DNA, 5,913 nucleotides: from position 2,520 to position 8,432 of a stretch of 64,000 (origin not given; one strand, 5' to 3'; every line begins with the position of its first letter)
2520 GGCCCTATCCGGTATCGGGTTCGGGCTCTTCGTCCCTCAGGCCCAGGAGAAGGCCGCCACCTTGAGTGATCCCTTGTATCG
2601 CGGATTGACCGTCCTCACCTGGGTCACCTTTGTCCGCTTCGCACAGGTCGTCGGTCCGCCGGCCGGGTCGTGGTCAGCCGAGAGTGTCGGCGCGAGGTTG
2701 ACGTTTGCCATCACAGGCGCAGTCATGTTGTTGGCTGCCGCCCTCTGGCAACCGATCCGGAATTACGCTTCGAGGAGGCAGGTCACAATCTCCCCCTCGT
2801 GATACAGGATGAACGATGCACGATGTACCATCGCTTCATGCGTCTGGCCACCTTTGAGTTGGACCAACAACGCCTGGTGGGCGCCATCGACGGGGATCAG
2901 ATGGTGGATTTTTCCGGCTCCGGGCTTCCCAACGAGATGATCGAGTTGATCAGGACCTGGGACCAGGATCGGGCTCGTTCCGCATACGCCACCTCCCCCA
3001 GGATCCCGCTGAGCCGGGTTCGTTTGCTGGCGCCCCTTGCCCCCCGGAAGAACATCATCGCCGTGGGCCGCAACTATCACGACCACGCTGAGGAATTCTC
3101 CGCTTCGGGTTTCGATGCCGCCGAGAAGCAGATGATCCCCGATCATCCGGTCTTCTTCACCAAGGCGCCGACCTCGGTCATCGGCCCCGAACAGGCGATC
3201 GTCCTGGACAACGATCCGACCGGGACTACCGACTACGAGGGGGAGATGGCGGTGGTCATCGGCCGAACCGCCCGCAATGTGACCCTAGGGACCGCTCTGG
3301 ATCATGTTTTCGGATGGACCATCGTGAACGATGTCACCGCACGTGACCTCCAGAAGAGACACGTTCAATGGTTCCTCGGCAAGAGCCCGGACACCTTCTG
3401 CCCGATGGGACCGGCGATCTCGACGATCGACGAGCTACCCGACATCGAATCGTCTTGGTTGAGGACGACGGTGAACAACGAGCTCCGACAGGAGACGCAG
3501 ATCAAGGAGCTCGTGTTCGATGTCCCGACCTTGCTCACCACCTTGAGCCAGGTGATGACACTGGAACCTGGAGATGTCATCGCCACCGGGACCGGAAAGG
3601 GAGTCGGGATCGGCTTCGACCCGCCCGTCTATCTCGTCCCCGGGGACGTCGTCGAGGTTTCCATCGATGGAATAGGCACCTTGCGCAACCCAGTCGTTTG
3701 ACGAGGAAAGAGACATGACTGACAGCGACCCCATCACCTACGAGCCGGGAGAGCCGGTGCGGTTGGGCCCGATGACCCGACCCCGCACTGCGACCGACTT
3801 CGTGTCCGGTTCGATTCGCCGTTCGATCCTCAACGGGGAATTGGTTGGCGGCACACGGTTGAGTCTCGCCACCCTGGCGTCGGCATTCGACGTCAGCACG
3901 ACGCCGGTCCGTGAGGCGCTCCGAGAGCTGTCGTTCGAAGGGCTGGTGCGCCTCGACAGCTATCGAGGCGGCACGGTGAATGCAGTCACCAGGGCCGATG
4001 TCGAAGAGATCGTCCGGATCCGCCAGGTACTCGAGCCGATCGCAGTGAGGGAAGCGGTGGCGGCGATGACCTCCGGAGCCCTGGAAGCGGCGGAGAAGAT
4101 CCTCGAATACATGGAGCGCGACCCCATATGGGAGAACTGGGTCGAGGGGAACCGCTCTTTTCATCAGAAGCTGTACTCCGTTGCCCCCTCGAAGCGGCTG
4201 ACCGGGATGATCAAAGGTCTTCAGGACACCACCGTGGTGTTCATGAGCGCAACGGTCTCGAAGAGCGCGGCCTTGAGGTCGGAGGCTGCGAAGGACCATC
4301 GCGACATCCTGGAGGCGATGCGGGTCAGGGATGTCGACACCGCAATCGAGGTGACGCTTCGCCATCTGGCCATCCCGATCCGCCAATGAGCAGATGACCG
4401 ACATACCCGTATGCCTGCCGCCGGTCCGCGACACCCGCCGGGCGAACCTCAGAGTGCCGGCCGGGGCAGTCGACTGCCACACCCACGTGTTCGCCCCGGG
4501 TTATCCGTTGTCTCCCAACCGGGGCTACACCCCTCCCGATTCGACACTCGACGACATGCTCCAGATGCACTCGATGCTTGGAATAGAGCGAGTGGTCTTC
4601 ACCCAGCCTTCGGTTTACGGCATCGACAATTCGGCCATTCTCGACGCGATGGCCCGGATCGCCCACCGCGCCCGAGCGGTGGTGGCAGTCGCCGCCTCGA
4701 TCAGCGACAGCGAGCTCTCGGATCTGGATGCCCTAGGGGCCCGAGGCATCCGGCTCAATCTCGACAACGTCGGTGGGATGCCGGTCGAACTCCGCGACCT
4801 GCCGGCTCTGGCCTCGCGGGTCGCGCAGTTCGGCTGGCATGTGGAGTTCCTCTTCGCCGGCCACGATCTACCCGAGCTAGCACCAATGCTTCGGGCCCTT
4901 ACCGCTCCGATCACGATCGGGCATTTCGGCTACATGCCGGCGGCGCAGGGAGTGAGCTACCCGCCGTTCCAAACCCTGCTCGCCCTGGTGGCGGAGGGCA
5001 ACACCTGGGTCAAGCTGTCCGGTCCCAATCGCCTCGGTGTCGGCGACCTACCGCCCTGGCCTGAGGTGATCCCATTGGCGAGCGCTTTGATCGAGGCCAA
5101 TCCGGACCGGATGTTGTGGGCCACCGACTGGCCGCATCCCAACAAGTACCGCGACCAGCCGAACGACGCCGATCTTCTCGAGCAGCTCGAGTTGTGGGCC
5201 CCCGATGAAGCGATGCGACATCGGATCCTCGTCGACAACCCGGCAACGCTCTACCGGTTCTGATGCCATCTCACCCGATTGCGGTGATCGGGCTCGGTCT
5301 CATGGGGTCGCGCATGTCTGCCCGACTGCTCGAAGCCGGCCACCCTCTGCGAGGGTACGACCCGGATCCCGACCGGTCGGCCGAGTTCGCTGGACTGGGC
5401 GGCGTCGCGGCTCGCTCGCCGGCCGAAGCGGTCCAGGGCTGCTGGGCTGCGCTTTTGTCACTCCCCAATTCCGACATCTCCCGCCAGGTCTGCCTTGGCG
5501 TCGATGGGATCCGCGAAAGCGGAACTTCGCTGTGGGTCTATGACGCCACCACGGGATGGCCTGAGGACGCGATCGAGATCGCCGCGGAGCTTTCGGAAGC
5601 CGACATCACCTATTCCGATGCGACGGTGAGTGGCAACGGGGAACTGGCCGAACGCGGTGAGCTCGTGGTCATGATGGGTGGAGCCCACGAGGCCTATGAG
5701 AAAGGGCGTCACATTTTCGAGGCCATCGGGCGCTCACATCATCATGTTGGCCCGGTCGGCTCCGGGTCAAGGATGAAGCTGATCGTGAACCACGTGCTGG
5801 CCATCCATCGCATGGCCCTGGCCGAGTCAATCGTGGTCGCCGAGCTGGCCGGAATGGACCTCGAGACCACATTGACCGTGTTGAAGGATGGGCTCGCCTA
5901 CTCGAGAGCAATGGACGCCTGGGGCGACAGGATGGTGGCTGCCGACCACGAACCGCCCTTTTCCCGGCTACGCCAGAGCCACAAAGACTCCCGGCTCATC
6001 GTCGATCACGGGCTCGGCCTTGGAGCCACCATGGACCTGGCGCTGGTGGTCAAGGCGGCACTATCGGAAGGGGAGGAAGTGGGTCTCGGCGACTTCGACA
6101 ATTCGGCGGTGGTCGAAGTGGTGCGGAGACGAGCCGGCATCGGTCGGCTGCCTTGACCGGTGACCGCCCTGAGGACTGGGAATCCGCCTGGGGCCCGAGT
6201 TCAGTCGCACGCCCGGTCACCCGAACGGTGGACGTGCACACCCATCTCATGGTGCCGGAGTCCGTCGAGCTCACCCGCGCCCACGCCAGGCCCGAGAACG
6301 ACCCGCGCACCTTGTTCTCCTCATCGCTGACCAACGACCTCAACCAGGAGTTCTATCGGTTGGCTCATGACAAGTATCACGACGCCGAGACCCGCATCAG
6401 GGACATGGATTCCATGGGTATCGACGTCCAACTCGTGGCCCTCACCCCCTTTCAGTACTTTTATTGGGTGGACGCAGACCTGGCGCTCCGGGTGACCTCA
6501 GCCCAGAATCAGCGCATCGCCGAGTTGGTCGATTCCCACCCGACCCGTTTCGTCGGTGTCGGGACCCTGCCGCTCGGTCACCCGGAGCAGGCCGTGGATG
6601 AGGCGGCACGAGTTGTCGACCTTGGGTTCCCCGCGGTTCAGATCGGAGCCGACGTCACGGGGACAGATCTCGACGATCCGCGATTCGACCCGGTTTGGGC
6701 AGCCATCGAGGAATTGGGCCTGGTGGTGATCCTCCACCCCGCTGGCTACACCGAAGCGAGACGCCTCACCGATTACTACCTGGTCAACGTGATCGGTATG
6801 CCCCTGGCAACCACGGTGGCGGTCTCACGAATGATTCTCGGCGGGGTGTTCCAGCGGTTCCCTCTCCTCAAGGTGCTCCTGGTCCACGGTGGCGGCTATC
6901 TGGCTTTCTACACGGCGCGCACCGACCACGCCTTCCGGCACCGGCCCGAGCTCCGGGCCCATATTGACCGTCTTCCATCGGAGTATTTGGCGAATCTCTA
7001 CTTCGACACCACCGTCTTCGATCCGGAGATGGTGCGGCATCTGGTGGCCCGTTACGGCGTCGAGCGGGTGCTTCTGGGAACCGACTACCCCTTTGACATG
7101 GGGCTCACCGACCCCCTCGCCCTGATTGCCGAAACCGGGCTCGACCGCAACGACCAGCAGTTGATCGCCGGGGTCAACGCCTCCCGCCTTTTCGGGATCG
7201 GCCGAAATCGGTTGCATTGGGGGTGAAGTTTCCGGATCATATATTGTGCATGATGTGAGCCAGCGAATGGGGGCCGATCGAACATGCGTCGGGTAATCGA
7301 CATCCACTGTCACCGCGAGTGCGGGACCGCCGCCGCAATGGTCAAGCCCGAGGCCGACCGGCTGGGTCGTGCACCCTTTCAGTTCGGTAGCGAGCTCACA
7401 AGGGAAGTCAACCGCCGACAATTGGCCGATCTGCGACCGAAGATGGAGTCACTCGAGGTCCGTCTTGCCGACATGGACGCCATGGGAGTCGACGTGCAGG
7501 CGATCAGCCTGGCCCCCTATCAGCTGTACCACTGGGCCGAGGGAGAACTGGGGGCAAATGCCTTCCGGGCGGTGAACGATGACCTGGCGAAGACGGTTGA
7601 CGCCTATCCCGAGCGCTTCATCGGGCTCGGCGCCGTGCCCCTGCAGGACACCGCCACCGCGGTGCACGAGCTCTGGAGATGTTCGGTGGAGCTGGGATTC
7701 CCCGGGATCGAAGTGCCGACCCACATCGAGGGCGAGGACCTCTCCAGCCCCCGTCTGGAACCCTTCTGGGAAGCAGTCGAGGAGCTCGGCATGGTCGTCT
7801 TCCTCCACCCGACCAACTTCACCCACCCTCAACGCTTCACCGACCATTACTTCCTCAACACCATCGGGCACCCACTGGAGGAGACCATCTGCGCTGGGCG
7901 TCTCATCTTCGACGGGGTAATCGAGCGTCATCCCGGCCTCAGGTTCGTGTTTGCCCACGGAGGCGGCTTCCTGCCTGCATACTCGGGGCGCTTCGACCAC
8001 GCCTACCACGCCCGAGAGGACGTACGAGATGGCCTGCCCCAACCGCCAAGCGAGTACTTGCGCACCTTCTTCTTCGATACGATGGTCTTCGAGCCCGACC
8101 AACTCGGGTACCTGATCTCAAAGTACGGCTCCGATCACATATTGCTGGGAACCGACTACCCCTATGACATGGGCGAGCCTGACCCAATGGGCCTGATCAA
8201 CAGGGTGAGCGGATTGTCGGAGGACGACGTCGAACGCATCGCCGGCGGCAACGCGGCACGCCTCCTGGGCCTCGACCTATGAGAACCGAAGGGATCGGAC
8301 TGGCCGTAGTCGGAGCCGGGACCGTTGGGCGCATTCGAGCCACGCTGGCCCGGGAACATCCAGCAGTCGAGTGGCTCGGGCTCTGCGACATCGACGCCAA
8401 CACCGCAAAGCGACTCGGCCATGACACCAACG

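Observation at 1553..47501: Recurrent 19-bp AT-rich operator-like motif (ATCCT-N9-AGGAT type) at seven promoter regions spread over 46 kb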

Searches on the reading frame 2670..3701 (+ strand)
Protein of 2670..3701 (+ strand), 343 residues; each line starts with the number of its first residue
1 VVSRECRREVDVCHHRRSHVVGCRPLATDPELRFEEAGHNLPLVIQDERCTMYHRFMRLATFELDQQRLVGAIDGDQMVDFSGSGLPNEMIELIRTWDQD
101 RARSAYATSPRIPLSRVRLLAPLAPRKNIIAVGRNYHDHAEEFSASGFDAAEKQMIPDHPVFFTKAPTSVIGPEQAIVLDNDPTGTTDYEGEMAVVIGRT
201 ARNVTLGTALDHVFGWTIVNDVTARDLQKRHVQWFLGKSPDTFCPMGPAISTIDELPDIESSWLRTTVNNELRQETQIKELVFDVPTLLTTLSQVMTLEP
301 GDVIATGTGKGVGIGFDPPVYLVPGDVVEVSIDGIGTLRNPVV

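Call 5: search_protein_families(library=pfam, proteins=[window:2670-3701:+])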
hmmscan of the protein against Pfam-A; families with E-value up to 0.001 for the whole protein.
window:2670-3701:+ (343 aa): 1 family
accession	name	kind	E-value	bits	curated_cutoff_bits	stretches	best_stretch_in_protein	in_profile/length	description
PF01557.24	FAA_hydrolase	-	2.1e-71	240.5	23.9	1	129-343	2-214/214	Fumarylacetoacetate (FAA) hydrolase C-terminal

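Call 49: search_protein_families(library=ncbifam, proteins=[window:2838-3701:+], max_evalue=0.00001)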
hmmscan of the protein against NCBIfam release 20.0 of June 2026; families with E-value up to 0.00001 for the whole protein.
window:2838-3701:+ (287 aa): 6 families
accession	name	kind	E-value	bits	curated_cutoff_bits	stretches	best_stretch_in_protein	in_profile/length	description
NF053535.1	DhyDRhmHlse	equivalog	1.8e-52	178.4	500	1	36-287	36-279/284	2,4-didehydro-3-deoxy-L-rhamnonate hydrolase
TIGR02303.1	HpaG-C-term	equivalog_domain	5.9e-50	170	276.4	1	57-287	30-243/245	4-hydroxyphenylacetate degradation bifunctional isomerase/decarboxylase, C-terminal subunit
NF011750.0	PRK15203.1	equivalog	2.3e-40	138.7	811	1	66-287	218-423/429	4-hydroxyphenylacetate degradation bifunctional isomerase/decarboxylase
NF009399.0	PRK12764.1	equivalog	2e-33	116.2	444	1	94-279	35-212/501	fumarylacetoacetate hydrolase family protein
TIGR02305.1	HpaG-N-term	equivalog_domain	2.8e-30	105.3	228.65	1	74-286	4-205/205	4-hydroxyphenylacetate degradation bifunctional isomerase/decarboxylase, N-terminal subunit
NF007967.0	PRK10691.1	equivalog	3.4e-24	85.4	201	1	69-278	15-211/219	fumarylacetoacetate hydrolase family protein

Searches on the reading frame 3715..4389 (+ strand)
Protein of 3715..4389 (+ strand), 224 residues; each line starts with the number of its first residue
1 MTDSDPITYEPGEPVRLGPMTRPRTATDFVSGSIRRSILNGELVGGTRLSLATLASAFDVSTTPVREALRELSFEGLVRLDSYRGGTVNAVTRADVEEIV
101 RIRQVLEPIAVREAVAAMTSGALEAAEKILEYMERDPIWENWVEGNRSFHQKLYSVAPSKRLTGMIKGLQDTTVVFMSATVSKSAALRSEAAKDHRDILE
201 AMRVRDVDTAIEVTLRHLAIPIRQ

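Call 5: search_protein_families(library=pfam, proteins=[window:3715-4389:+])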
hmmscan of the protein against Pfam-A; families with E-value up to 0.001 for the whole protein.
window:3715-4389:+ (224 aa): 2 families
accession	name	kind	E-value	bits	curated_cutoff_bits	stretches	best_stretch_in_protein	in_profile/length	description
PF07729.17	FCD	-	3.7e-22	79.5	24.3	1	98-219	1-124/125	FCD domain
PF00392.27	GntR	-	1.6e-13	50.5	27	1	28-85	3-61/64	Bacterial regulatory proteins, gntR family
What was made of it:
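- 3715..4389 (+): GntR/FCD regulator 'a', with the same recognition helix. It lies inside the FAH operon, between variant site 2813 and consensus site 7236. Pfam (call 5).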

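Call 38: find_homologous_proteins(query=window:3715-4389:+, max_evalue=1e-20)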
Query window:3715-4389:+ (224 aa): 488 proteins with E <= 1e-20 among 2432 candidates; the best 120 are listed.
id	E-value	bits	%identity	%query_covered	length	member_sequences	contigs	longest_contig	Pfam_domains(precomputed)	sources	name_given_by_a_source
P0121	1.6e-137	474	100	100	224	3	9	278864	PF07729.18,PF00392.28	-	-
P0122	3.4e-119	414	88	100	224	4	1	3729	PF07729.18,PF00392.28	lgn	-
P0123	1.0e-108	380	81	100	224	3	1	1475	PF07729.18,PF00392.28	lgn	-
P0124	1.1e-90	321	68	100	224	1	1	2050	PF07729.18,PF00392.28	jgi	jgi:DNA-binding GntR family transcriptional regulator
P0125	2.0e-90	320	68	100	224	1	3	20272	PF07729.18,PF00392.28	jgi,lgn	jgi:DNA-binding GntR family transcriptional regulator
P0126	3.6e-90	319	68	100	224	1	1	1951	PF07729.18,PF00392.28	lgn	-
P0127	2.2e-89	317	68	100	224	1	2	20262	PF07729.18,PF00392.28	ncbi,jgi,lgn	-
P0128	5.2e-89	315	67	100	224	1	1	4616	PF07729.18,PF00392.28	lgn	-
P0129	1.8e-83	297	72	90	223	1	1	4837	PF07729.18,PF00392.28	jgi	-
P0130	1.9e-83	297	72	90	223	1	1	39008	PF07729.18,PF00392.28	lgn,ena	-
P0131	2.4e-83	297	72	90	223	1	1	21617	PF07729.18,PF00392.28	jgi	jgi:DNA-binding GntR family transcriptional regulator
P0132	2.5e-83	297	72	90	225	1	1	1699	PF07729.18,PF00392.28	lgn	-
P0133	1.3e-82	294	71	90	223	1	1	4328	PF07729.18,PF00392.28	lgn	-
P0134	1.5e-81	291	67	90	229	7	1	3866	PF07729.18,PF00392.28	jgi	jgi:DNA-binding GntR family transcriptional regulator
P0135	1.8e-81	291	69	90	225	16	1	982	PF07729.18,PF00392.28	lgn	-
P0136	2.5e-81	290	67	92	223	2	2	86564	PF07729.18,PF00392.28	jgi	jgi:DNA-binding GntR family transcriptional regulator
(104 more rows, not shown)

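Call 39: find_encoding_contigs(protein=P0127, flank=8000, max_places=2)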
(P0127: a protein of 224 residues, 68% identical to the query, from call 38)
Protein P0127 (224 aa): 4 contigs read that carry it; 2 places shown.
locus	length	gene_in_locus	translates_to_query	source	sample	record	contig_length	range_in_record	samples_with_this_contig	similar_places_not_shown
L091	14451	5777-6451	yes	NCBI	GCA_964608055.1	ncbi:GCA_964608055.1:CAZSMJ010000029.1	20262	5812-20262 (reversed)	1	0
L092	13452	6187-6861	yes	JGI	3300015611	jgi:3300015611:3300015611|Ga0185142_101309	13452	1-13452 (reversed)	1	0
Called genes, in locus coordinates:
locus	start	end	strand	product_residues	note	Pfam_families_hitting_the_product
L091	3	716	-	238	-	?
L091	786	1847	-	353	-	PF12974:Phosphonate-bd (weak)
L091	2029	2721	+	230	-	PF00005:ABC_tran, PF13304:AAA_21 (weak)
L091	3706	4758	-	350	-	PF04909:Amidohydro_2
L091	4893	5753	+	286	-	PF01557:FAA_hydrolase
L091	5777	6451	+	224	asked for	PF00392:GntR, PF07729:FCD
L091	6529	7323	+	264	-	PF04909:Amidohydro_2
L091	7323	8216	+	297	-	PF03446:NAD_binding_2, PF03807:F420_oxidored (faint), PF14833:NAD_binding_11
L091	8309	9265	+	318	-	PF04909:Amidohydro_2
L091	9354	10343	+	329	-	PF04909:Amidohydro_2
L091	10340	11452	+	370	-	PF01408:GFO_IDH_MocA, PF02894:GFO_IDH_MocA_C, PF22725:GFO_IDH_MocA_C3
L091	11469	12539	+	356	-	PF01408:GFO_IDH_MocA, PF03447:NAD_binding_3 (weak), PF22725:GFO_IDH_MocA_C3, PF02894:GFO_IDH_MocA_C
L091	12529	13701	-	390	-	PF07690:MFS_1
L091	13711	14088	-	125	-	PF07883:Cupin_2 (faint)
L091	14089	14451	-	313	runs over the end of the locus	PF00389:2-Hacid_dh, PF02826:2-Hacid_dh_C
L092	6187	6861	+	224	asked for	PF00392:GntR, PF07729:FCD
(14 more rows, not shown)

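Call 40: find_encoding_contigs(protein=P0130, flank=8000, max_places=1)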
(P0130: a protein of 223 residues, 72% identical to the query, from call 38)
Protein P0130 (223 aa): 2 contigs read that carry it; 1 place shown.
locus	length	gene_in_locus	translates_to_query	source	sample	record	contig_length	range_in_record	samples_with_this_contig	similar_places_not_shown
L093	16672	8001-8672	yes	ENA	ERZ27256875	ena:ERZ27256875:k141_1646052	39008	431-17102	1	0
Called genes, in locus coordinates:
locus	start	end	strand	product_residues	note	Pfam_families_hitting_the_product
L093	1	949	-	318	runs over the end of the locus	PF00528:BPD_transp_1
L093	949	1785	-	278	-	PF00528:BPD_transp_1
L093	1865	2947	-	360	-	PF12974:Phosphonate-bd (weak)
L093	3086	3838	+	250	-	PF00005:ABC_tran, PF13304:AAA_21 (faint)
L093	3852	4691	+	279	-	PF02826:2-Hacid_dh_C (weak), PF03446:NAD_binding_2, PF14833:NAD_binding_11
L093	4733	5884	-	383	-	PF04909:Amidohydro_2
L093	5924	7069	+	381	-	PF05977:MFS_3, PF07690:MFS_1, PF00083:Sugar_tr (weak), PF07690:MFS_1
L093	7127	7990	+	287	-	PF10370:Rv2993c-like_N (faint), PF01557:FAA_hydrolase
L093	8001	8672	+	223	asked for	PF00392:GntR, PF07729:FCD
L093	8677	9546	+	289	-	PF04909:Amidohydro_2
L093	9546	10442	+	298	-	PF03446:NAD_binding_2, PF03807:F420_oxidored (weak), PF14833:NAD_binding_11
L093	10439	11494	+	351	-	PF04909:Amidohydro_2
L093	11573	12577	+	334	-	PF04909:Amidohydro_2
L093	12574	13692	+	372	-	PF01408:GFO_IDH_MocA, PF02894:GFO_IDH_MocA_C, PF22725:GFO_IDH_MocA_C3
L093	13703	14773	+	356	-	PF01408:GFO_IDH_MocA, PF22725:GFO_IDH_MocA_C3, PF02894:GFO_IDH_MocA_C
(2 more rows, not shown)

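Call 41: find_encoding_contigs(protein=P0136, flank=8000, max_places=1)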
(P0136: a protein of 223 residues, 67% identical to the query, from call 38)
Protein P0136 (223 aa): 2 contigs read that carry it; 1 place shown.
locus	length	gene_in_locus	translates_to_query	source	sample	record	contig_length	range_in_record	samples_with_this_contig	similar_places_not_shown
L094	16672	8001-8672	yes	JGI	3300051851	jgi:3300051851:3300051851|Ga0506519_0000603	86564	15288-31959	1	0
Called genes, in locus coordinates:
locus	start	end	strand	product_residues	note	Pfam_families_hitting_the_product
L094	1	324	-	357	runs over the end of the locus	-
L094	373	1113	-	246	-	PF00005:ABC_tran, PF13304:AAA_21 (faint)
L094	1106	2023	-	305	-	PF00528:BPD_transp_1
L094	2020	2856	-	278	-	PF00528:BPD_transp_1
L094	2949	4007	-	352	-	PF12974:Phosphonate-bd (weak)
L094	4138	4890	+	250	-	PF00005:ABC_tran, PF13304:AAA_21 (faint)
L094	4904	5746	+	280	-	PF02826:2-Hacid_dh_C (faint), PF03446:NAD_binding_2, PF03807:F420_oxidored (faint), PF14833:NAD_binding_11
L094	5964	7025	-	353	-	PF04909:Amidohydro_2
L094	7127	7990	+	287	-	PF10370:Rv2993c-like_N (faint), PF01557:FAA_hydrolase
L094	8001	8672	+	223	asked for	PF00392:GntR, PF07729:FCD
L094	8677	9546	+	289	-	PF04909:Amidohydro_2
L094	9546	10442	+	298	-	PF03446:NAD_binding_2, PF03807:F420_oxidored (weak), PF14833:NAD_binding_11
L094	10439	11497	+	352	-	PF04909:Amidohydro_2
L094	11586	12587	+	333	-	PF04909:Amidohydro_2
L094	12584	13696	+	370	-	PF01408:GFO_IDH_MocA, PF02894:GFO_IDH_MocA_C, PF22725:GFO_IDH_MocA_C3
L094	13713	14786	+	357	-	PF01408:GFO_IDH_MocA, PF03447:NAD_binding_3 (weak), PF22725:GFO_IDH_MocA_C3, PF02894:GFO_IDH_MocA_C (weak)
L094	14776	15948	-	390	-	PF07690:MFS_1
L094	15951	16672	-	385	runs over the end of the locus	PF00994:MoCF_biosynth, PF18146:CinA_KH, PF02464:CinA (faint)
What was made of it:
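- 3715..4389 (+): Synteny is conserved in L091-L094 (calls 39-41).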

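Call 43: find_encoding_contigs(protein=P0121, flank=10000, max_places=1)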
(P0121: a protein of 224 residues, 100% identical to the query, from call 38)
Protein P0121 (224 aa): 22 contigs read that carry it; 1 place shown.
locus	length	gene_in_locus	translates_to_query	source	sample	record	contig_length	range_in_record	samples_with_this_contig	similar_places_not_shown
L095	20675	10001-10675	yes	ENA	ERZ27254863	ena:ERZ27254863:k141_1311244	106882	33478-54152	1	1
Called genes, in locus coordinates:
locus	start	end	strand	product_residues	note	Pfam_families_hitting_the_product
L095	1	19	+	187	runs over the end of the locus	PF02775:TPP_enzyme_C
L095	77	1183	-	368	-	-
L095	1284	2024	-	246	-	PF00005:ABC_tran, PF13304:AAA_21 (faint)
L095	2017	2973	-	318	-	PF00528:BPD_transp_1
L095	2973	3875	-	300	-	PF00528:BPD_transp_1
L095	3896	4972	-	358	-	-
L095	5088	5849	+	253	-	PF00005:ABC_tran, PF13304:AAA_21 (weak)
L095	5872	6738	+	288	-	PF02826:2-Hacid_dh_C (weak), PF03446:NAD_binding_2, PF03807:F420_oxidored (faint), PF14833:NAD_binding_11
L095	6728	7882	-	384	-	PF04909:Amidohydro_2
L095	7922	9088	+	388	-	PF05977:MFS_3, PF07690:MFS_1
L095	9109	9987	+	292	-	PF01557:FAA_hydrolase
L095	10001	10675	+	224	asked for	PF00392:GntR, PF07729:FCD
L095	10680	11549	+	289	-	PF04909:Amidohydro_2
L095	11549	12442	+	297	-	PF03446:NAD_binding_2, PF03807:F420_oxidored (weak), PF14833:NAD_binding_11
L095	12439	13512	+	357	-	PF04909:Amidohydro_2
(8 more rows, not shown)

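Call 49: search_protein_families(library=ncbifam, proteins=[window:3715-4389:+], max_evalue=0.00001)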
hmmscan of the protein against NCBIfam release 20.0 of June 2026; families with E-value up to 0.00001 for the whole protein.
window:3715-4389:+ (224 aa): 4 families
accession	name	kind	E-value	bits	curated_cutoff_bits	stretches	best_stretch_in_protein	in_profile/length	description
TIGR03338.1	phnR_burk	equivalog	4.6e-29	101.6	271.5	1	23-218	9-206/212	phosphonate utilization associated transcriptional regulator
NF008504.0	PRK11414.1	equivalog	1.3e-13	51.2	225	1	34-206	20-196/221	GntR family transcriptional regulator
NF008576.0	PRK11534.1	equivalog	7e-12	45.5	218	1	33-222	15-214/225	DNA-binding transcriptional regulator CsiR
NF003011.0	PRK03837.1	subfamily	8.5e-10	38.6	260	1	94-219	102-227/241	transcriptional regulator NanR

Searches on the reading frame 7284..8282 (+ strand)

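Call 5: search_protein_families(library=pfam, proteins=[window:7284-8282:+])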
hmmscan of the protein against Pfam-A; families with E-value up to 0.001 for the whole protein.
window:7284-8282:+ (332 aa): 1 family
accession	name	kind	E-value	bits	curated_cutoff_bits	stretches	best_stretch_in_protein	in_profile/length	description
PF04909.20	Amidohydro_2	-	2.7e-46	159.1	26.4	1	5-330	1-289/289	Amidohydrolase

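Call 49: search_protein_families(library=ncbifam, proteins=[window:7284-8282:+], max_evalue=0.00001)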
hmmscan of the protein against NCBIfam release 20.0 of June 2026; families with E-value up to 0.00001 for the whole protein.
window:7284-8282:+ (332 aa): 0 families
